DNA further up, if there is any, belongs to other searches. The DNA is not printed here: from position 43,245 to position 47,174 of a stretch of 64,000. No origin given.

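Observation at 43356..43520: Module 1 starts directly with a Cys-containing KS and no N-terminal docking helix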

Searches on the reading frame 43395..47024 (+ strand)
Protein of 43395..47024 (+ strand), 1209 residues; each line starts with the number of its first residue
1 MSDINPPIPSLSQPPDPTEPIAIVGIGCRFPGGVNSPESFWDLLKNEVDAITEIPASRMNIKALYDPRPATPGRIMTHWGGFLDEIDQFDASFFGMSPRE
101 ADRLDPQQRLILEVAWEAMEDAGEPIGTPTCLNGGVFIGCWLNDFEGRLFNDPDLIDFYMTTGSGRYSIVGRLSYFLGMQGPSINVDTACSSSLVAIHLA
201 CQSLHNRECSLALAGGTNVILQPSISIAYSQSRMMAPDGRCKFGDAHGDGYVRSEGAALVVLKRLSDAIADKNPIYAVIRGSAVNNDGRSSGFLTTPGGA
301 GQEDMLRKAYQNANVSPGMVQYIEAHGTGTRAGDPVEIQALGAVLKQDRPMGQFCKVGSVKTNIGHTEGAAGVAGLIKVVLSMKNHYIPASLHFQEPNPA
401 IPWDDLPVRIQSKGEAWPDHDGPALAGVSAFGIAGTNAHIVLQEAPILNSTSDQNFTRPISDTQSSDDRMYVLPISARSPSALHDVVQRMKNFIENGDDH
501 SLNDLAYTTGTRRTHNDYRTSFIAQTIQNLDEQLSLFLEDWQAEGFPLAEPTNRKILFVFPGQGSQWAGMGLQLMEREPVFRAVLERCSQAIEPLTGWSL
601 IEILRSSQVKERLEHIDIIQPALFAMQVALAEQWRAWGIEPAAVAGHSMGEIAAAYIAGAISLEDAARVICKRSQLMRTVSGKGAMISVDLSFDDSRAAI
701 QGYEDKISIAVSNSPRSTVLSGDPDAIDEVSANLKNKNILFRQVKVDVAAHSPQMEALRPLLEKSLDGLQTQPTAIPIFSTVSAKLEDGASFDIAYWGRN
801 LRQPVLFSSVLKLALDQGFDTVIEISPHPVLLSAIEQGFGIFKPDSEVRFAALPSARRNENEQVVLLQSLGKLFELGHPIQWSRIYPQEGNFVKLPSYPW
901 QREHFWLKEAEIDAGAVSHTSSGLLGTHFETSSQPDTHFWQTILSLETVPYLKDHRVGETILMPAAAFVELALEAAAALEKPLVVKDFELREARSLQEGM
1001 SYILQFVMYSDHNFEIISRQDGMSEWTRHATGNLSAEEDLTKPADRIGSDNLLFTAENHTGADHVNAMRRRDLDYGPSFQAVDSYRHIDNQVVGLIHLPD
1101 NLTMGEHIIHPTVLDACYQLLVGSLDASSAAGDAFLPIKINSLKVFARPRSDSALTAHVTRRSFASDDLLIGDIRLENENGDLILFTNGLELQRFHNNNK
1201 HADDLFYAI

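Call 7: search_protein_families(library=pfam, proteins=[window:43395-47024:+])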
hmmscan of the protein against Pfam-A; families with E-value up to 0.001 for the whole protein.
window:43395-47024:+ (1209 aa): 9 families
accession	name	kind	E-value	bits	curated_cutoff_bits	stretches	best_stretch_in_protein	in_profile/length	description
PF00698.26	Acyl_transf_1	-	7.4e-94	315.2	32.7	1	558-873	2-312/319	Acyl transferase domain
PF00109.32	ketoacyl-synt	-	1.3e-86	290.7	20.8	1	19-268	2-252/252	Beta-ketoacyl synthase, N-terminal domain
PF02801.28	Ketoacyl-synt_C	-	2.2e-43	147.5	20.8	1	276-394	1-118/119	Beta-ketoacyl synthase, C-terminal domain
PF14765.12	PS-DH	-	4.5e-23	82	23.7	1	1066-1199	24-163/166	Polyketide synthase dehydratase N-terminal domain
PF22621.2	CurL-like_PKS_C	-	4.3e-16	59.1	27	1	471-534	1-64/64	CurL-like, PKS C-terminal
PF21089.3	PKS_DH_N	-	3.5e-15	56.2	27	1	924-1018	3-102/103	Polyketide synthase dehydratase domain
PF16197.11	KAsynt_C_assoc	-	2.8e-14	53.9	33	1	397-519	1-107/111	Ketoacyl-synthetase C-terminal extension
PF22336.2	RhiE-like_linker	-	5.3e-11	42.8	27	1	475-539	2-65/67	RhiE-like, KS-MAT linker domain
PF00108.29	Thiolase_N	-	0.00073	19.4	26.4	0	180-218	75-113/260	Thiolase, N-terminal domain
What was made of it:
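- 43395..49922 (+): Module 1 gene: KS-AT-DH-ER-KR-ACP plus an acidic C-terminal docking tail. It is interrupted by an in-frame TAA at 47022-47024 and about 4 single-base frameshifts (about 48435, 49270, 49304, 49588). Pfam domains (call 7).
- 45015..46034 (+): AT1, with GHSMGE at 45330 and the specificity motif VAAHS at 45636. The carboxylate-binding Arg is present, so it is an extender-type AT. Pfam Acyl_transf_1, 7.4e-94 (call 7).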

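Call 12: find_related_loci(query=window:43395-47024:+, collection=genome_contigs, flank=10000)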
Query window:43395-47024:+ (1209 aa) in genome_contigs; peptide patterns used: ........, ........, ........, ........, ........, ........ (x = any residue, [..] = any of these).
527 stretches matched a pattern; 398 encode a relative of the query (tblastn E <= 1e-3); the best 80 are kept; 80 distinct loci.
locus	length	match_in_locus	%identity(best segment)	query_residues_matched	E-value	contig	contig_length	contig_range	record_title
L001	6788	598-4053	50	18-1193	0e+0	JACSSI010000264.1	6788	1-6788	MAG: Anaerolineae bacterium isolate CH7 contig-70_16000, whole genome shotgun sequence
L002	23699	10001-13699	48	19-1209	0e+0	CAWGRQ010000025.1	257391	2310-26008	MAG: Terriglobia bacterium isolate MFD05942.bin.2.344 genome assembly, contig: contig_36838, whole genome shotgun sequen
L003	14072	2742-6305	46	19-1197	0e+0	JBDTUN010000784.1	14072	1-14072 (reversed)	MAG: Acidobacteriota bacterium isolate cluster3_bin.45 NODE_17510_length_14072_cov_6.281444, whole genome shotgun sequen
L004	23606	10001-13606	44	18-1204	0e+0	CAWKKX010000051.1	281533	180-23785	MAG: uncultured Chloroflexia bacterium isolate MFD04580.bin.2.112 genome assembly, contig: contig_686, whole genome shot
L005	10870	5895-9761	45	18-1196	0e+0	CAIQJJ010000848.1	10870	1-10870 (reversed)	MAG: uncultured Anaerolineales bacterium isolate LaPlata-a_bin-2312 genome assembly, contig: bin-2312:848/927, whole gen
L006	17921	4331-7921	45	19-1195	0e+0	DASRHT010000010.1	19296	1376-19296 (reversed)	MAG TPA_asm: Ktedonobacteraceae bacterium isolate SMAG_U10091 k141_1820320, whole genome shotgun sequence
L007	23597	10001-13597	43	17-1200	0e+0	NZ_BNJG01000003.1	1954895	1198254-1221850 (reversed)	Ktedonobacter robiniae strain SOSP1-30 sequence3, whole genome shotgun sequence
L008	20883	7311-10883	46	19-1193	0e+0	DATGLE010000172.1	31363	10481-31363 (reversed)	MAG TPA_asm: Ktedonobacteraceae bacterium isolate SMAG_U9878 k141_53316, whole genome shotgun sequence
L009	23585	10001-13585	45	19-1193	0e+0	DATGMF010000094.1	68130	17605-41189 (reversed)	MAG TPA_asm: Ktedonosporobacter sp. isolate SMAG_U9905 k141_38849, whole genome shotgun sequence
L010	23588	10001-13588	44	16-1209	0e+0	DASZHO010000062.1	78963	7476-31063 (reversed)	MAG TPA_asm: Vicinamibacterales bacterium isolate SMAG_U6578 k141_147634, whole genome shotgun sequence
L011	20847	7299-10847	51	1-1209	0e+0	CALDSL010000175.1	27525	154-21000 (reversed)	MAG TPA_asm: uncultured Anaerolineaceae bacterium isolate SRR3330211_bin.78_CONCOCT_v1.1_MAG genome assembly, contig: ER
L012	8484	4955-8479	45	10-1168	0e+0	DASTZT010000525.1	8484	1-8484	MAG TPA_asm: Ktedonobacteraceae bacterium isolate SMAG_U2476 k141_1053978, whole genome shotgun sequence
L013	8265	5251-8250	49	19-1015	0e+0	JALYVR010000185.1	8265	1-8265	MAG: Chloroflexota bacterium isolate LAG bin48 SD1463_NODE_5092_length_8265_cov_0.900467, whole genome shotgun sequence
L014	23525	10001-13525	41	18-1209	0e+0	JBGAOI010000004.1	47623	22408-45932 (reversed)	MAG: Polyangium sp. isolate MAG_MBR_AS.73 MBRAS-73_NODE_4_length_47623_cov_4.119800, whole genome shotgun sequence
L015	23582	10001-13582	42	19-1195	0e+0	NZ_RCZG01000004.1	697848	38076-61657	Mycolicibacterium hodleri strain S5.20 scaffold4.1, whole genome shotgun sequence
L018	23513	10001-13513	41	11-1193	0e+0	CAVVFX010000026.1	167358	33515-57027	MAG: Terriglobia bacterium isolate MFD01716.bin.2.1 genome assembly, contig: contig_89044, whole genome shotgun sequence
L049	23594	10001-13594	45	19-1193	0e+0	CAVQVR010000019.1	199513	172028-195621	MAG: uncultured Chloroflexia bacterium isolate MFD10064.bin.2.18 genome assembly, contig: contig_61094, whole genome sho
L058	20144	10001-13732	48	2-1209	0e+0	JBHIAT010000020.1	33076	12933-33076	MAG: Candidatus Bipolaricaulia bacterium isolate K_2_bin.63 NODE_446_length_33076_cov_8.513401, whole genome shotgun seq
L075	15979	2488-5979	38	19-1193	0e+0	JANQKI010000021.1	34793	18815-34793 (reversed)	MAG: Opitutaceae bacterium isolate PL25a_bin.151 k99_1617168, whole genome shotgun sequence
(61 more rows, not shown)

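Call 29: find_homologous_proteins(query=window:43395-47021:+, max_evalue=1e-50)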
Query window:43395-47021:+ (1209 aa): 8000 proteins with E <= 1e-50 among 8000 candidates; the best 120 are listed.
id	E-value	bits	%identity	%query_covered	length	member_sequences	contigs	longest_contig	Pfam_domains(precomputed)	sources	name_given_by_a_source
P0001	0.0e+0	2779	100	100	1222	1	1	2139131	PF22336.3,PF00109.33,PF21089.4,PF22621.3,PF14765.13,PF02801.29,PF16197.12,PF00698.27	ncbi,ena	-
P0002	0.0e+0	1971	75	95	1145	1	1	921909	PF22336.3,PF00109.33,PF21089.4,PF22621.3,PF14765.13,PF02801.29,PF16197.12,PF00698.27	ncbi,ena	-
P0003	0.0e+0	1740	73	88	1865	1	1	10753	PF08659.17,PF22336.3,PF00109.33,PF21089.4,PF22621.3,PF00550.32,PF16197.12,PF22953.4,PF00698.27,PF14765.13,PF00106.32,PF02801.29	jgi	jgi:myxalamid-type polyketide synthase MxaE and MxaD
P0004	0.0e+0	1656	64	98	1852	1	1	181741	PF08659.17,PF00109.33,PF21089.4,PF22621.3,PF00550.32,PF00106.32,PF02801.29,PF16197.12,PF22953.4,PF00698.27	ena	-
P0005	0.0e+0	1536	45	74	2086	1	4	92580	PF22336.3,PF00109.33,PF22621.3,PF00550.32,PF00108.30,PF02801.29,PF16197.12,PF00698.27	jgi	jgi:acyl transferase domain-containing protein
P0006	0.0e+0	1518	45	74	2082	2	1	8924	PF22336.3,PF00109.33,PF22621.3,PF00550.32,PF00108.30,PF02801.29,PF16197.12,PF00698.27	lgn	-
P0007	0.0e+0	1494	43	74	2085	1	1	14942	PF22336.3,PF00109.33,PF22621.3,PF00550.32,PF00108.30,PF02801.29,PF16197.12,PF00698.27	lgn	-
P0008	0.0e+0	1483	57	97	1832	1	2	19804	PF08659.17,PF22336.3,PF00109.33,PF21089.4,PF22621.3,PF00550.32,PF00108.30,PF16197.12,PF22953.4,PF00698.27,PF14765.13,PF00106.32,PF02801.29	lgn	-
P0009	0.0e+0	1466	57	98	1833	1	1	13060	PF08659.17,PF22336.3,PF00109.33,PF21089.4,PF22621.3,PF00550.32,PF13561.13,PF00108.30,PF16197.12,PF22953.4,PF00698.27,PF14765.13,PF00106.32,PF02801.29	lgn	-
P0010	0.0e+0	1465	58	99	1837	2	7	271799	PF08659.17,PF22336.3,PF00109.33,PF21089.4,PF22621.3,PF00550.32,PF13561.13,PF00108.30,PF16197.12,PF22953.4,PF00698.27,PF14765.13,PF00106.32,PF02801.29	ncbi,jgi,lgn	-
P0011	0.0e+0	1453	57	97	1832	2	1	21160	PF08659.17,PF22336.3,PF00109.33,PF21089.4,PF22621.3,PF00550.32,PF13561.13,PF16197.12,PF22953.4,PF00698.27,PF14765.13,PF00106.32,PF02801.29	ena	-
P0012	0.0e+0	1444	40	74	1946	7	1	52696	PF22336.3,PF00109.33,PF22621.3,PF00550.32,PF00108.30,PF02801.29,PF16197.12,PF00698.27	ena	-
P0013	0.0e+0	1444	44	74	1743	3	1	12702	PF22336.3,PF00109.33,PF22621.3,PF00550.32,PF00108.30,PF02801.29,PF16197.12,PF00698.27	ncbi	ncbi:MAG: beta-ketoacyl synthase N-terminal-like domain-containing protein, partial [Terracidiphilus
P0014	0.0e+0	1411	44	74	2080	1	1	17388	PF22336.3,PF00109.33,PF22621.3,PF00550.32,PF00108.30,PF02801.29,PF16197.12,PF00698.27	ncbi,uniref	ncbi:type I polyketide synthase [Streptomyces sp. NPDC057654]|uniref:type I polyketide synthase n=1 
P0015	0.0e+0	1365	46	73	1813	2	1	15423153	PF22336.3,PF00109.33,PF22621.3,PF00550.32,PF00108.30,PF02801.29,PF16197.12,PF00698.27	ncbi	ncbi:beta-ketoacyl synthase N-terminal-like domain-containing protein [Sorangium sp. So ce269]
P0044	0.0e+0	1222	39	84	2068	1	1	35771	PF22336.3,PF00109.33,PF21089.4,PF22621.3,PF00550.32,PF00108.30,PF02801.29,PF16197.12,PF00698.27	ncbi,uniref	ncbi:type I polyketide synthase, partial [Streptomyces sp. NPDC020141]|uniref:type I polyketide synt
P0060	0.0e+0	1193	47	98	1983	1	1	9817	PF08659.17,PF22336.3,PF00109.33,PF21394.4,PF21089.4,PF22621.3,PF00550.32,PF23297.2,PF16197.12,PF22953.4,PF00698.27,PF14765.13,PF02801.29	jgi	jgi:acyl transferase domain-containing protein/acyl carrier protein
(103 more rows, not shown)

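Call 30: find_encoding_contigs(protein=P0001, flank=10000, max_places=3)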
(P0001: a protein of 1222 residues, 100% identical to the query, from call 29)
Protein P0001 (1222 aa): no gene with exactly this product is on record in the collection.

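Call 31: find_encoding_contigs(protein=P0002, flank=10000, max_places=3)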
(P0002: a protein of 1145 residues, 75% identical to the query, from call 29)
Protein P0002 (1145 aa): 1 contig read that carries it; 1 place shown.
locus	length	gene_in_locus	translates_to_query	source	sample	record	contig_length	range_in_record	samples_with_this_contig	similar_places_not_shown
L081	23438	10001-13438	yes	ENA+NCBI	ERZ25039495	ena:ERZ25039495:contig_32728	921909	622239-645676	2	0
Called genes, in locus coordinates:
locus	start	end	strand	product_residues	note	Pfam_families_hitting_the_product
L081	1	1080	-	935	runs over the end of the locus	PF08448:PAS_4, PF13185:GAF_2 (weak), PF01590:GAF (weak), PF13185:GAF_2, PF13492:GAF_3, PF00990:GGDEF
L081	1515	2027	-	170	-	PF12762:DDE_Tnp_IS1595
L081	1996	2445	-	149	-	-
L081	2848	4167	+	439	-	PF13439:Glyco_transf_4, PF13579:Glyco_trans_4_4, PF00534:Glycos_transf_1, PF13692:Glyco_trans_1_4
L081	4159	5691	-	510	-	PF01943:Polysacc_synt, PF13440:Polysacc_synt_3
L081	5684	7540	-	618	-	PF13522:GATase_6, PF13537:GATase_7, PF00733:Asn_synthase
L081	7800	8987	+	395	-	PF03283:PAE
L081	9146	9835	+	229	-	PF00975:Thioesterase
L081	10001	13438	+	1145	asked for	PF00109:ketoacyl-synt, PF02801:Ketoacyl-synt_C, PF16197:KAsynt_C_assoc, PF22336:RhiE-like_linker (weak), PF22621:CurL-like_PKS_C, PF00698:Acyl_transf_1, PF21089:PKS_DH_N, PF14765:PS-DH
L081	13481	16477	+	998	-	PF22953:SpnB_Rossmann, PF08240:ADH_N, PF00107:ADH_zinc_N, PF13602:ADH_zinc_N_2, PF00106:adh_short, PF08659:KR, PF13561:adh_short_C2, PF00550:PP-binding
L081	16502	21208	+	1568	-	PF00109:ketoacyl-synt, PF02801:Ketoacyl-synt_C, PF16197:KAsynt_C_assoc, PF22621:CurL-like_PKS_C, PF00698:Acyl_transf_1, PF22953:SpnB_Rossmann, PF00106:adh_short, PF08659:KR, +5 more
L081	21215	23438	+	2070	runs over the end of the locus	PF00109:ketoacyl-synt, PF02801:Ketoacyl-synt_C, PF16197:KAsynt_C_assoc, PF22336:RhiE-like_linker, PF22621:CurL-like_PKS_C, PF00698:Acyl_transf_1, PF21089:PKS_DH_N, PF14765:PS-DH, +6 more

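Call 37: find_encoding_contigs(protein=P0004, flank=10000, max_places=2)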
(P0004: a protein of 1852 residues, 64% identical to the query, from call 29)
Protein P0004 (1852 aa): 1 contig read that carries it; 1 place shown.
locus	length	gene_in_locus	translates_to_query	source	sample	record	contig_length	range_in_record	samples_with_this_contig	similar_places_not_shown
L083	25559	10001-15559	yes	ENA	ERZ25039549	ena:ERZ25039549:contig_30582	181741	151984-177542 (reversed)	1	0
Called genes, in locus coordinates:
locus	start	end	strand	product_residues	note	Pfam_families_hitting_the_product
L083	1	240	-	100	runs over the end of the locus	PF01381:HTH_3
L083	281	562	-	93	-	PF05015:HigB-like_toxin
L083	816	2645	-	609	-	PF00239:Resolvase, PF07508:Recombinase, PF13408:Zn_ribbon_recom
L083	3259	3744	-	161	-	-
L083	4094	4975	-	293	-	-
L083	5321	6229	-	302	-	PF01609:DDE_Tnp_1, PF13612:DDE_Tnp_1_3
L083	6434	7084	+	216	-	PF00975:Thioesterase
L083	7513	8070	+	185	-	PF13808:DDE_Tnp_1_assoc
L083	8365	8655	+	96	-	-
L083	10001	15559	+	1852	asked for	PF00109:ketoacyl-synt, PF02801:Ketoacyl-synt_C, PF16197:KAsynt_C_assoc, PF22621:CurL-like_PKS_C, PF00698:Acyl_transf_1, PF21089:PKS_DH_N (weak), PF08659:KR, PF00550:PP-binding, +2 more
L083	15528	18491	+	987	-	PF00109:ketoacyl-synt, PF02801:Ketoacyl-synt_C, PF16197:KAsynt_C_assoc, PF22336:RhiE-like_linker, PF22621:CurL-like_PKS_C, PF00698:Acyl_transf_1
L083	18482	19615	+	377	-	PF14765:PS-DH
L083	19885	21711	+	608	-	PF08240:ADH_N, PF00107:ADH_zinc_N, PF13602:ADH_zinc_N_2, PF00106:adh_short, PF08659:KR, PF13561:adh_short_C2 (weak)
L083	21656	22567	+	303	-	PF00550:PP-binding, PF00109:ketoacyl-synt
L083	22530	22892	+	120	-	PF00109:ketoacyl-synt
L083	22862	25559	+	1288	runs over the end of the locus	PF00109:ketoacyl-synt, PF02801:Ketoacyl-synt_C, PF16197:KAsynt_C_assoc, PF22621:CurL-like_PKS_C, PF22336:RhiE-like_linker, PF00698:Acyl_transf_1, PF13489:Methyltransf_23, PF13847:Methyltransf_31, +4 more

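Call 38: find_encoding_contigs(protein=P0010, flank=10000, max_places=2)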
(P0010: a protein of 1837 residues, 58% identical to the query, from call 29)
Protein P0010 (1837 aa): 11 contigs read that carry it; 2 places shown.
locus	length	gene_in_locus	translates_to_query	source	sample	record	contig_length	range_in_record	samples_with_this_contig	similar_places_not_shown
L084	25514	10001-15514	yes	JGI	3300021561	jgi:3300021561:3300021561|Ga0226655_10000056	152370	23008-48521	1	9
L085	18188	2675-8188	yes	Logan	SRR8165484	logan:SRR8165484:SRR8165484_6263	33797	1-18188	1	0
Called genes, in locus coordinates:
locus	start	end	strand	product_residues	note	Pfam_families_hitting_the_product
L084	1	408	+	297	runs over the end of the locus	PF01145:Band_7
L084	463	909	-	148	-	PF00581:Rhodanese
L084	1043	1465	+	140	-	PF14760:Rnk_N, PF01272:GreA_GreB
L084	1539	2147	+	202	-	PF24709:DUF7670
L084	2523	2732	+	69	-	PF09723:Zn_ribbon_8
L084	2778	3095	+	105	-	PF02583:Trns_repr_metal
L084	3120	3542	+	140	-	PF02566:OsmC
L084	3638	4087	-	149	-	PF00578:AhpC-TSA, PF08534:Redoxin (weak), PF10417:1-cysPrx_C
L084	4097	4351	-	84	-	PF00578:AhpC-TSA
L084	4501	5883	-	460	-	PF01433:Peptidase_M1 (weak), PF05299:Peptidase_M61 (weak)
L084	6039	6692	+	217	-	PF00753:Lactamase_B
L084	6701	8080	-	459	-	PF05167:DUF711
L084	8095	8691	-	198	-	PF13291:ACT_4 (faint), PF13740:ACT_6 (weak), PF01842:ACT (faint), PF13740:ACT_6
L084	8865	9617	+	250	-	PF00975:Thioesterase, PF12697:Abhydrolase_6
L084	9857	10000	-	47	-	-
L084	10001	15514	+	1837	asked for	PF00109:ketoacyl-synt, PF02801:Ketoacyl-synt_C, PF16197:KAsynt_C_assoc, PF22336:RhiE-like_linker, PF22621:CurL-like_PKS_C, PF00698:Acyl_transf_1, PF21089:PKS_DH_N, PF14765:PS-DH, +6 more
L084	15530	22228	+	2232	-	PF00109:ketoacyl-synt, PF02801:Ketoacyl-synt_C, PF16197:KAsynt_C_assoc, PF22621:CurL-like_PKS_C, PF00698:Acyl_transf_1, PF21089:PKS_DH_N, PF14765:PS-DH, PF21394:Beta-ketacyl_N, +9 more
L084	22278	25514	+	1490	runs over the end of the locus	PF00109:ketoacyl-synt, PF02801:Ketoacyl-synt_C, PF16197:KAsynt_C_assoc, PF22336:RhiE-like_linker, PF22621:CurL-like_PKS_C, PF00698:Acyl_transf_1, PF13489:Methyltransf_23, PF08241:Methyltransf_11, +4 more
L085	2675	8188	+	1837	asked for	PF00109:ketoacyl-synt, PF02801:Ketoacyl-synt_C, PF16197:KAsynt_C_assoc, PF22336:RhiE-like_linker, PF22621:CurL-like_PKS_C, PF00698:Acyl_transf_1, PF21089:PKS_DH_N, PF14765:PS-DH, +6 more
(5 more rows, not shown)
